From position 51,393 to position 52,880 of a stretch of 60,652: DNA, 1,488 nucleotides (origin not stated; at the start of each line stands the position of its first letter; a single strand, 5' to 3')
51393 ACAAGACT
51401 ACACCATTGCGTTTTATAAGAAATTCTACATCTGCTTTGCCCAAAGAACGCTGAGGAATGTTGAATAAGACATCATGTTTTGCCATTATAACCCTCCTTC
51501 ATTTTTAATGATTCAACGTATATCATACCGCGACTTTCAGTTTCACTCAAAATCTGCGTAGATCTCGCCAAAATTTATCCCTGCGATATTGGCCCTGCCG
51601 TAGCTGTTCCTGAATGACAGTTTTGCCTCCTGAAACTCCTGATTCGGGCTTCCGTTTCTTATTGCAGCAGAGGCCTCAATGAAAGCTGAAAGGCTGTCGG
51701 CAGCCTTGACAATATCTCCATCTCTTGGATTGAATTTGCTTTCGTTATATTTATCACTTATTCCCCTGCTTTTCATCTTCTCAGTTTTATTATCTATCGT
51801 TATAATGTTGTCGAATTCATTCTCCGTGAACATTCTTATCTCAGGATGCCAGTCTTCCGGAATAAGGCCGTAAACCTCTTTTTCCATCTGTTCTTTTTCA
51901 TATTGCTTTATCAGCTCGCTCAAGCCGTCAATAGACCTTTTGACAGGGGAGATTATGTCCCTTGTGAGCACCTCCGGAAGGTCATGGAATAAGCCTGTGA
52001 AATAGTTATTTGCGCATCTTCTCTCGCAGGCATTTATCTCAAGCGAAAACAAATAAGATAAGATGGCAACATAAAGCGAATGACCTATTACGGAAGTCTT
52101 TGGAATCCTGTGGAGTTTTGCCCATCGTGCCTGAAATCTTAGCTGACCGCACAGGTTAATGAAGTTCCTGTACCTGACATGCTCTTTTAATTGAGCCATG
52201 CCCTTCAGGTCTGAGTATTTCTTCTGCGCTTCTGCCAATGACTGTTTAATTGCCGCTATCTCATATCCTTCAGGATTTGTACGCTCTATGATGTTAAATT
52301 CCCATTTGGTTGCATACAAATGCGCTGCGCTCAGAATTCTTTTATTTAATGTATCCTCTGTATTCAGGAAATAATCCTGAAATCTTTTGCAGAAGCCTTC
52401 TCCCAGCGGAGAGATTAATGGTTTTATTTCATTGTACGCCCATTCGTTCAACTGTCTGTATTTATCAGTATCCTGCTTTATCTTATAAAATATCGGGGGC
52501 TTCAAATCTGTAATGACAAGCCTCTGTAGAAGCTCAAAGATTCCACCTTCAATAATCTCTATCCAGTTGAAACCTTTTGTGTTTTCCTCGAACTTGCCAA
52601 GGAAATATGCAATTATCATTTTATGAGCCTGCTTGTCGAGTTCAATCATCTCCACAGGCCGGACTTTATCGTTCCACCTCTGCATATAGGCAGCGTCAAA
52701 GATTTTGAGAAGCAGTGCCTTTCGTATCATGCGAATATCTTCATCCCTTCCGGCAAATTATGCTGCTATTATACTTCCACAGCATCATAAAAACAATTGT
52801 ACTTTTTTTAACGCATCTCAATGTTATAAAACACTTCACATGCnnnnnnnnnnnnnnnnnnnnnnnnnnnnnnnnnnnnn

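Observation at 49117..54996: WYL regulator followed by a TPR, HD phosphohydrolase, small ORFs and GmrSD-type nuclease cluster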

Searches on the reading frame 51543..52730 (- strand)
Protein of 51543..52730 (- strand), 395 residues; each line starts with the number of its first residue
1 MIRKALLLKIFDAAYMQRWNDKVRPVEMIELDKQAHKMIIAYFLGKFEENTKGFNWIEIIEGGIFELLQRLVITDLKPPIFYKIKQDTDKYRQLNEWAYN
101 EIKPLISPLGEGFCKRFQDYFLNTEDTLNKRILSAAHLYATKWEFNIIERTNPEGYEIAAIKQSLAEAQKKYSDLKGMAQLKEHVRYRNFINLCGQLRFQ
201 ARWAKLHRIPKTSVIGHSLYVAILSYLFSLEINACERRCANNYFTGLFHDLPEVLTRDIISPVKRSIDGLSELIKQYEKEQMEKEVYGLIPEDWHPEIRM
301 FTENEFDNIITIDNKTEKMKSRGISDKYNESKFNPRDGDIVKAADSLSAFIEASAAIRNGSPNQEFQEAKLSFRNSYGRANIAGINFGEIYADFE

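Call 4: search_protein_families(library=pfam, proteins=[window:51543-52730:-], max_evalue=0.01)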
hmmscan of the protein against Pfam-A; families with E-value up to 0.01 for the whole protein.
window:51543-52730:- (395 aa): 3 families
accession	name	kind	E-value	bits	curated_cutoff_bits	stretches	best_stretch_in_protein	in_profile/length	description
PF12917.13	YfbR-like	-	1.6e-26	93.5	25.9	1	189-376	1-162/182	5'-deoxynucleotidase YfbR-like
PF13023.12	HD_3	-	5.8e-26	91.8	22.5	1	194-368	1-159/165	HD domain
PF01966.28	HD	-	0.00062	20.5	22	1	214-348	1-114/116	HD domain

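Call 5: search_protein_families(library=padloc, proteins=[window:51543-52730:-], max_evalue=0.01)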
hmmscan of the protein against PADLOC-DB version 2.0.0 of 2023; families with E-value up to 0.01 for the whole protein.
window:51543-52730:- (395 aa): 0 families

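Call 7: search_protein_families(library=ncbifam, proteins=[window:51543-52730:-], max_evalue=0.01)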
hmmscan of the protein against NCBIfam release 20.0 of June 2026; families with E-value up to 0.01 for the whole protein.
window:51543-52730:- (395 aa): 1 family
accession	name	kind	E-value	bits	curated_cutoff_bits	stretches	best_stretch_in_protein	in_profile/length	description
NF003009.0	PRK03826.1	equivalog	4.5e-16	59.1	122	2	189-302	5-120/197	5'-deoxynucleotidase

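Call 10: find_homologous_proteins(query=window:51543-52730:-)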
Query window:51543-52730:- (395 aa): 7113 proteins with E <= 0.001 among 8000 candidates; the best 120 are listed.
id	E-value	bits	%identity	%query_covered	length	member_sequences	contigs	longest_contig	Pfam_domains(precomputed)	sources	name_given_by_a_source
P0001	8.7e-266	899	100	100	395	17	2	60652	PF12917.14,PF13023.13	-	-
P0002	2.9e-251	851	94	100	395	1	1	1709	PF12917.14,PF13023.13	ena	-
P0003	3.5e-248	841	93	100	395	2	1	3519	PF12917.14,PF13023.13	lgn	-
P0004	1.8e-240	816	89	100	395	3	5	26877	PF12917.14,PF13023.13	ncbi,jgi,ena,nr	ncbi:MAG: hydrolase [Nitrospirae bacterium GWC2_42_7]|nr:MAG: hydrolase [Nitrospirae bacterium GWC2_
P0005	1.9e-233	793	87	100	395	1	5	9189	PF12917.14,PF13023.13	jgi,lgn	-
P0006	9.1e-226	768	93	91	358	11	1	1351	PF12917.14,PF13023.13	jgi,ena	-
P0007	4.8e-213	726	79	100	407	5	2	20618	PF12917.14,PF13023.13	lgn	-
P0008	3.4e-209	713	76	100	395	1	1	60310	PF12917.14,PF13023.13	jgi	jgi:putative hydrolase of HD superfamily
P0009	4.1e-209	713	74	100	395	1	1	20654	PF12917.14,PF13023.13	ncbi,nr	ncbi:MAG: HD domain-containing protein [Nitrospirae bacterium]|nr:HD domain-containing protein [Nitr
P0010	1.0e-208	711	76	100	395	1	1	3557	PF12917.14,PF13023.13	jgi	jgi:putative hydrolase of HD superfamily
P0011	2.6e-208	710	76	100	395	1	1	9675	PF12917.14,PF13023.13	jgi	jgi:putative hydrolase of HD superfamily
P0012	8.4e-208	708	75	100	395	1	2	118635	PF12917.14,PF13023.13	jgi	jgi:putative hydrolase of HD superfamily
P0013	1.3e-207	708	75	100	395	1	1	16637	PF12917.14,PF13023.13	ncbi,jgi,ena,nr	ncbi:MAG: HD domain-containing protein [Nitrospirota bacterium]|nr:HD domain-containing protein [Nit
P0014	1.4e-207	708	76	100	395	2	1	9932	PF12917.14,PF13023.13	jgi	jgi:putative hydrolase of HD superfamily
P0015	1.5e-207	707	76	100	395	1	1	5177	PF12917.14,PF13023.13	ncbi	-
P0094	3.6e-199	680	74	100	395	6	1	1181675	PF12917.14,PF13023.13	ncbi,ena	-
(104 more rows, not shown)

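Call 11: find_encoding_contigs(protein=P0004, flank=8000, max_places=4)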
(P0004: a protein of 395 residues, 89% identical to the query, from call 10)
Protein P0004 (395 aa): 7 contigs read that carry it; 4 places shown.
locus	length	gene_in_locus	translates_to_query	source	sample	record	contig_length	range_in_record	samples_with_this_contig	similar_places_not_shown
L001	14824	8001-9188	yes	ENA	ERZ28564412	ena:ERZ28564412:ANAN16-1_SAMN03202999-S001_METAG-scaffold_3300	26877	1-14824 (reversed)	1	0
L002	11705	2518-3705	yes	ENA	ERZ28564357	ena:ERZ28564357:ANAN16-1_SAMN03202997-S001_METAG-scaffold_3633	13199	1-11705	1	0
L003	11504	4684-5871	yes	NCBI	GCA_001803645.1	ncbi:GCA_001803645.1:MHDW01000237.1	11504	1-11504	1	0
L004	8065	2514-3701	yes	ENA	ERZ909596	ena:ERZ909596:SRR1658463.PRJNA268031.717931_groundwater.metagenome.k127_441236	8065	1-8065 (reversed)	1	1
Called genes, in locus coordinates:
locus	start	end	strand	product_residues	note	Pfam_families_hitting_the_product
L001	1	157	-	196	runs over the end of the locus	PF02663:FmdE, PF01258:zf-dskA_traR (weak)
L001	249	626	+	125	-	PF04020:Phage_holin_4_2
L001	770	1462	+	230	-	PF00072:Response_reg, PF00486:Trans_reg_C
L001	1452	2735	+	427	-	-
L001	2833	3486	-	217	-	PF00551:Formyl_trans_N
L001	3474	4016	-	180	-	PF22478:DUF6982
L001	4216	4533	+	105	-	PF00829:Ribosomal_L21p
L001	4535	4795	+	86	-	PF01016:Ribosomal_L27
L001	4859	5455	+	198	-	-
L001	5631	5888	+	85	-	-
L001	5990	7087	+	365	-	PF00696:AA_kinase, PF01472:PUA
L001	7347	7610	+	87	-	-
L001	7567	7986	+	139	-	PF10130:PIN_2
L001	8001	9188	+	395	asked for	PF12917:YfbR-like, PF13023:HD_3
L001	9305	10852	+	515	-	PF03235:GmrSD_N, PF01844:HNH (faint)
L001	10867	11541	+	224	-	-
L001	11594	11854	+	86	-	PF12705:PDDEXK_1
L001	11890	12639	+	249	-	-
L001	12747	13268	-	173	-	PF14385:DUF4416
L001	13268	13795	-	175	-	PF08534:Redoxin, PF00578:AhpC-TSA, PF00085:Thioredoxin (weak), PF13098:Thioredoxin_2 (weak), PF13905:Thioredoxin_8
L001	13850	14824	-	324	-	?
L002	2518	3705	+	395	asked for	PF12917:YfbR-like, PF13023:HD_3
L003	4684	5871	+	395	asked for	PF12917:YfbR-like, PF13023:HD_3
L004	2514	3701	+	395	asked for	PF12917:YfbR-like, PF13023:HD_3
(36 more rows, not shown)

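Call 12: find_encoding_contigs(protein=P0012, flank=8000, max_places=3)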
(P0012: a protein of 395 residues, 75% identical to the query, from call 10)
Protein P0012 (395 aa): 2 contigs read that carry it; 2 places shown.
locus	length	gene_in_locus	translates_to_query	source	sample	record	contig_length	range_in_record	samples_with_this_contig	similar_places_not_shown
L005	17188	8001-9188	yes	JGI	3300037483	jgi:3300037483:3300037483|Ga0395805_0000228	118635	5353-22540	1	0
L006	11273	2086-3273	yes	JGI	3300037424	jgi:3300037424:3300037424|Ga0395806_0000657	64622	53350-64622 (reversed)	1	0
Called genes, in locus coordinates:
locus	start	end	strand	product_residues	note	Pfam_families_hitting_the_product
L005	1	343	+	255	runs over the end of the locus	PF01182:Glucosamine_iso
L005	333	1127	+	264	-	PF04116:FA_hydroxylase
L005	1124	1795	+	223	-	PF00535:Glycos_transf_2, PF10111:Glyco_tranf_2_2 (faint)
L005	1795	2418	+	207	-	PF01983:CofC (weak), PF09837:DUF2064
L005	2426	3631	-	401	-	PF08448:PAS_4 (weak), PF13426:PAS_9 (weak), PF00989:PAS, PF08448:PAS_4, PF13188:PAS_8, PF13426:PAS_9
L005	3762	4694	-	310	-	PF00849:PseudoU_synth_2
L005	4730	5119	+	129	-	-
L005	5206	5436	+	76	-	PF01206:TusA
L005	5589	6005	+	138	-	PF01022:HTH_5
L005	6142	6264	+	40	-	-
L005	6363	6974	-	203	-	PF01209:Ubie_methyltran, PF02353:CMAS, PF13489:Methyltransf_23, PF13847:Methyltransf_31, PF08241:Methyltransf_11, PF08242:Methyltransf_12, PF13649:Methyltransf_25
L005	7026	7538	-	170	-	PF16694:Cytochrome_P460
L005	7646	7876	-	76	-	PF09851:SHOCT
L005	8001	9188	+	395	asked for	PF12917:YfbR-like, PF13023:HD_3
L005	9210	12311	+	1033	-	PF00580:UvrD-helicase, PF13245:AAA_19 (weak), PF13361:UvrD_C, PF13538:UvrD_C_2 (faint), PF12705:PDDEXK_1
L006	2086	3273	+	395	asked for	PF12917:YfbR-like, PF13023:HD_3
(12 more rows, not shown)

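Call 13: find_encoding_contigs(protein=P0094, flank=8000, max_places=3)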
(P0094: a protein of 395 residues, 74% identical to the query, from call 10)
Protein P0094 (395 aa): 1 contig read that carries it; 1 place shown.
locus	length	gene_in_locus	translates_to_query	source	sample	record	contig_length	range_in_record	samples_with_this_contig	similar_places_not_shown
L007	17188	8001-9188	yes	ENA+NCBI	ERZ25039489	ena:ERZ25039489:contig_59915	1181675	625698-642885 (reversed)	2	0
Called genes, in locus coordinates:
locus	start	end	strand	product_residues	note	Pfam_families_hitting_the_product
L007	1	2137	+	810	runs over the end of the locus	PF03065:Glyco_hydro_57, PF12055:DUF3536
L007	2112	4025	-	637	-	PF00128:Alpha-amylase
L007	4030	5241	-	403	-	PF21269:TreT_GT1, PF00534:Glycos_transf_1, PF13692:Glyco_trans_1_4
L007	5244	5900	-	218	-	PF19027:DUF5752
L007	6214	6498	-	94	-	PF07238:PilZ (weak)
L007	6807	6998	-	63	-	PF11127:YgaP-like_TM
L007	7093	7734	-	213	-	PF00027:cNMP_binding, PF13545:HTH_Crp_2, PF00325:Crp (weak)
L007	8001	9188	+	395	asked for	PF12917:YfbR-like, PF13023:HD_3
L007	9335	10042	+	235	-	PF04542:Sigma70_r2, PF08281:Sigma70_r4_2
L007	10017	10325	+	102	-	-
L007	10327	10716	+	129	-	-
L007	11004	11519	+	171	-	PF13801:Metal_resist, PF07813:LTXXQ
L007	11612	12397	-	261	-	PF03781:FGE-sulfatase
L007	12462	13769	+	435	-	PF13742:tRNA_anti_2, PF02601:Exonuc_VII_L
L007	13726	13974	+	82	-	PF02609:Exonuc_VII_S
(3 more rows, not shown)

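Call 14: find_related_loci(query=window:51543-52730:-, collection=genome_contigs, flank=10000)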
Query window:51543-52730:- (395 aa) in genome_contigs; peptide patterns used: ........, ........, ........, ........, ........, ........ (x = any residue, [..] = any of these).
200 stretches matched a pattern; 165 encode a relative of the query (tblastn E <= 1e-3); the best 80 are kept; 80 distinct loci.
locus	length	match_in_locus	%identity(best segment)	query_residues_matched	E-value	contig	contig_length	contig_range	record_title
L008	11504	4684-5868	89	1-395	0e+0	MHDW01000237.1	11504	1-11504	MAG: Nitrospirae bacterium GWC2_42_7 gwc2_scaffold_9921, whole genome shotgun sequence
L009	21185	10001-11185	79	1-395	0e+0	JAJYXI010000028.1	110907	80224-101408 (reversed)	MAG: Nitrospirae bacterium isolate FK3.bin35 NODE_246_length_110907_cov_10.626656, whole genome shotgun sequence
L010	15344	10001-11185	74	1-395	0e+0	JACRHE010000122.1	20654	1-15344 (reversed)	MAG: Nitrospirae bacterium isolate NC_groundwater_1769_Pr3_B-0.1um_50_9 SR-2_scaffold_141_2209952, whole genome shotgun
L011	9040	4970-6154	75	1-395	0e+0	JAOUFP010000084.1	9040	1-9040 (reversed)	MAG: Nitrospirota bacterium isolate 4_1_July_SF_Bin47 4_1_July_SF_Bin47_scaffold_1468_c1, whole genome shotgun sequence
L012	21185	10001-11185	75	1-395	0e+0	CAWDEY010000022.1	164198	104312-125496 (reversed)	MAG: uncultured Nitrospira sp. isolate MFD05942.bin.3.80 genome assembly, contig: contig_58305, whole genome shotgun seq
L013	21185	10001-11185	75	1-395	0e+0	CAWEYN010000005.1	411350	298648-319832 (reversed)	MAG: uncultured Nitrospira sp. isolate MFD05942.bin.2.244 genome assembly, contig: contig_11581, whole genome shotgun se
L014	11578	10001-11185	75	1-395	0e+0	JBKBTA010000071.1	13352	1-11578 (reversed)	MAG: Candidatus Brocadia sp. isolate 21I_052.bin.35 NODE_71_length_13352_cov_5.156008, whole genome shotgun sequence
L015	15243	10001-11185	75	1-395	0e+0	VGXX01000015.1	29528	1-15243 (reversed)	MAG: Planctomycetota bacterium isolate M_DeepCast_100m_m2_243 M_DeepCast_100m_m2_243_Ga0194119_10002709, whole genome sh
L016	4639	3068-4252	74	1-395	0e+0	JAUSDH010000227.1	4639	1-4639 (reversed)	MAG: Candidatus Brocadiaceae bacterium isolate E14_concoct.bin.99 E14_k141_1097132, whole genome shotgun sequence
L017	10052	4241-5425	74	1-395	0e+0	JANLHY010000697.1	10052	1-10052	MAG: Candidatus Brocadiaceae bacterium isolate S40-1 k99_24421, whole genome shotgun sequence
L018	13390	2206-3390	75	1-395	0e+0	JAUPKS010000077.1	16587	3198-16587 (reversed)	MAG: Planctomycetota bacterium isolate erpe_2018_pw_0hr_WHONDRS-PP48-000085_B_bin.5 scaffold_261716, whole genome shotgu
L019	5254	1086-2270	74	1-395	0e+0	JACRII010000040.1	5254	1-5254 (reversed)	MAG: Planctomycetota bacterium isolate NC_groundwater_1799_Pr3_B-0.1um_42_210 SR-2_scaffold_141_497734, whole genome sho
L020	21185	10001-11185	75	1-395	0e+0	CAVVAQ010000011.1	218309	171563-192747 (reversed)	MAG: uncultured Nitrospira sp. isolate MFD09730.bin.2.50 genome assembly, contig: contig_30612, whole genome shotgun seq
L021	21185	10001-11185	75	1-395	0e+0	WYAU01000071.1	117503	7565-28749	MAG: Candidatus Brocadia sp. isolate AMX1 k127_432970, whole genome shotgun sequence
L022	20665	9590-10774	73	1-395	0e+0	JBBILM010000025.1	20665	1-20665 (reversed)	MAG: Nitrospirota bacterium isolate EPF170215_bin_209 NODE_2121_length_20665_cov_8.608103, whole genome shotgun sequence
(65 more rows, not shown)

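Call 17: search_solved_structures(query=window:51543-52730:-, max_evalue=1, show_alignments=2)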
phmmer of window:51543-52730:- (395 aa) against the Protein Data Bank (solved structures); distinct sequences matched with E-value up to 1: 6.
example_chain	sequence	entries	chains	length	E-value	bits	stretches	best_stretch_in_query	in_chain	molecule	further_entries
2paq_A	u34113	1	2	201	1.1e-05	28.2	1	184-294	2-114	5'-deoxynucleotidase YfbR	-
2par_A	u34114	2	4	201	7.4e-05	25.4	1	184-294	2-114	5'-deoxynucleotidase YfbR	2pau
1yoy_A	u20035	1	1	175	0.00037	23.1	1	189-272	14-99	hypothetical protein AF1432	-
1ynb_A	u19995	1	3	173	0.00099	21.7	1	189-272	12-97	hypothetical protein AF1432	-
5tk6_A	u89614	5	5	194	0.0015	21.1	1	190-287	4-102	OxsA protein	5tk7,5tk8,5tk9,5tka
3mzo_A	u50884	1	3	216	0.027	17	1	212-307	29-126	Lin2634 protein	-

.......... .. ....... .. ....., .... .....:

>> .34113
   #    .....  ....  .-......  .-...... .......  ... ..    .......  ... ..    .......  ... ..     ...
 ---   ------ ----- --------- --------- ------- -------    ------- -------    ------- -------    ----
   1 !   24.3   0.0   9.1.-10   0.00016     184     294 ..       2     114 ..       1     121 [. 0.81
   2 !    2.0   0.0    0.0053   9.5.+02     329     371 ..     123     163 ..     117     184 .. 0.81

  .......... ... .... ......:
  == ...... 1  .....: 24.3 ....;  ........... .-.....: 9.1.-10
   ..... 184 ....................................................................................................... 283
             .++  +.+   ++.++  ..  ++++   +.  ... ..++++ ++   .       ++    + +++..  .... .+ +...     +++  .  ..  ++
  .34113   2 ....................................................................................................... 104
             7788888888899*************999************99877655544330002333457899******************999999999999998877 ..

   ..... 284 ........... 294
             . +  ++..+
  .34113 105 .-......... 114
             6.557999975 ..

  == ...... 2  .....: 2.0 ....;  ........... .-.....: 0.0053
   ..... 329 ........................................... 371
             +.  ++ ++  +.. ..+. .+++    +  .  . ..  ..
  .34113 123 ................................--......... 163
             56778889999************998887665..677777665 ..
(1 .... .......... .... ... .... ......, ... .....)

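Call 18: search_protein_families(library=phrogs, proteins=[window:51543-52730:-], max_evalue=0.01)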
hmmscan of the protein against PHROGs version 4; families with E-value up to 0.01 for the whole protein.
window:51543-52730:- (395 aa): 5 families
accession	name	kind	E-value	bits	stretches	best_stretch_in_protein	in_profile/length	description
phrog_30941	-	unknown function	2e-78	265.1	1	5-394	18-405/406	-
phrog_7076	-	DNA, RNA and nucleotide metabolism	8e-12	46.2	1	201-289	16-106/188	dATP triphosphohydrolase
phrog_318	-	other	0.00012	22.8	1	213-292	142-206/296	deoxyribonucleoside 5' monophosphate phosphatase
phrog_6047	-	unknown function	0.0005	21.1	1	247-284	59-96/186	-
phrog_8467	-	other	0.0063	17.2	0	242-300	83-138/195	deoxyribonucleoside 5' monophosphate phosphatase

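Call 35: find_encoding_contigs(protein=P0005, flank=8000, max_places=3)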
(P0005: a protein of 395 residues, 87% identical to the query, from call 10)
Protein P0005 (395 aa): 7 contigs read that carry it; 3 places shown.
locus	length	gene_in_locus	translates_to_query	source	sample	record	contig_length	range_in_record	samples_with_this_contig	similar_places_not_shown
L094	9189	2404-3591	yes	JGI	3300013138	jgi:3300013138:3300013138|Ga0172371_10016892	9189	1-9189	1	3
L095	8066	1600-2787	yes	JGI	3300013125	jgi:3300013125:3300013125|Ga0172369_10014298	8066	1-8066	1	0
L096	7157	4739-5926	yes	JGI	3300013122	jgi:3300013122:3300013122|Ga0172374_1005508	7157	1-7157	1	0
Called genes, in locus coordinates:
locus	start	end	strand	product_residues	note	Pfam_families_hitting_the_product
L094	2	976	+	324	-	?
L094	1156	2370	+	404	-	PF12705:PDDEXK_1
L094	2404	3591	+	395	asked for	PF12917:YfbR-like, PF13023:HD_3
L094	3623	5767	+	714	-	PF00004:AAA (faint), PF13401:AAA_22 (faint), PF28527:DUF8425, PF28530:DUF8426, PF07728:AAA_5, PF28529:McrB_lid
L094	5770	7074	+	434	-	PF10117:McrBC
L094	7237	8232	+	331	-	PF13424:TPR_12 (faint), PF13429:TPR_15 (faint), PF13181:TPR_8 (faint), PF14853:Fis1_TPR_C (faint), PF12895:ANAPC3 (weak), PF14559:TPR_19 (weak), PF13432:TPR_16 (weak), PF14559:TPR_19 (weak), +10 more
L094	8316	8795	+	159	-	-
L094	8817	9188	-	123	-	?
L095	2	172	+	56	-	?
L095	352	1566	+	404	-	PF12705:PDDEXK_1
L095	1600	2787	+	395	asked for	PF12917:YfbR-like, PF13023:HD_3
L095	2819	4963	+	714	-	PF00004:AAA (faint), PF13401:AAA_22 (faint), PF28527:DUF8425, PF28530:DUF8426, PF07728:AAA_5, PF28529:McrB_lid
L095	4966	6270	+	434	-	PF10117:McrBC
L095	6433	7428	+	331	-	PF13424:TPR_12 (faint), PF13429:TPR_15 (faint), PF13181:TPR_8 (faint), PF14853:Fis1_TPR_C (faint), PF12895:ANAPC3 (weak), PF14559:TPR_19 (weak), PF13432:TPR_16 (weak), PF14559:TPR_19 (weak), +10 more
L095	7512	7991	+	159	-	-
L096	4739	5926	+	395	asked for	PF12917:YfbR-like, PF13023:HD_3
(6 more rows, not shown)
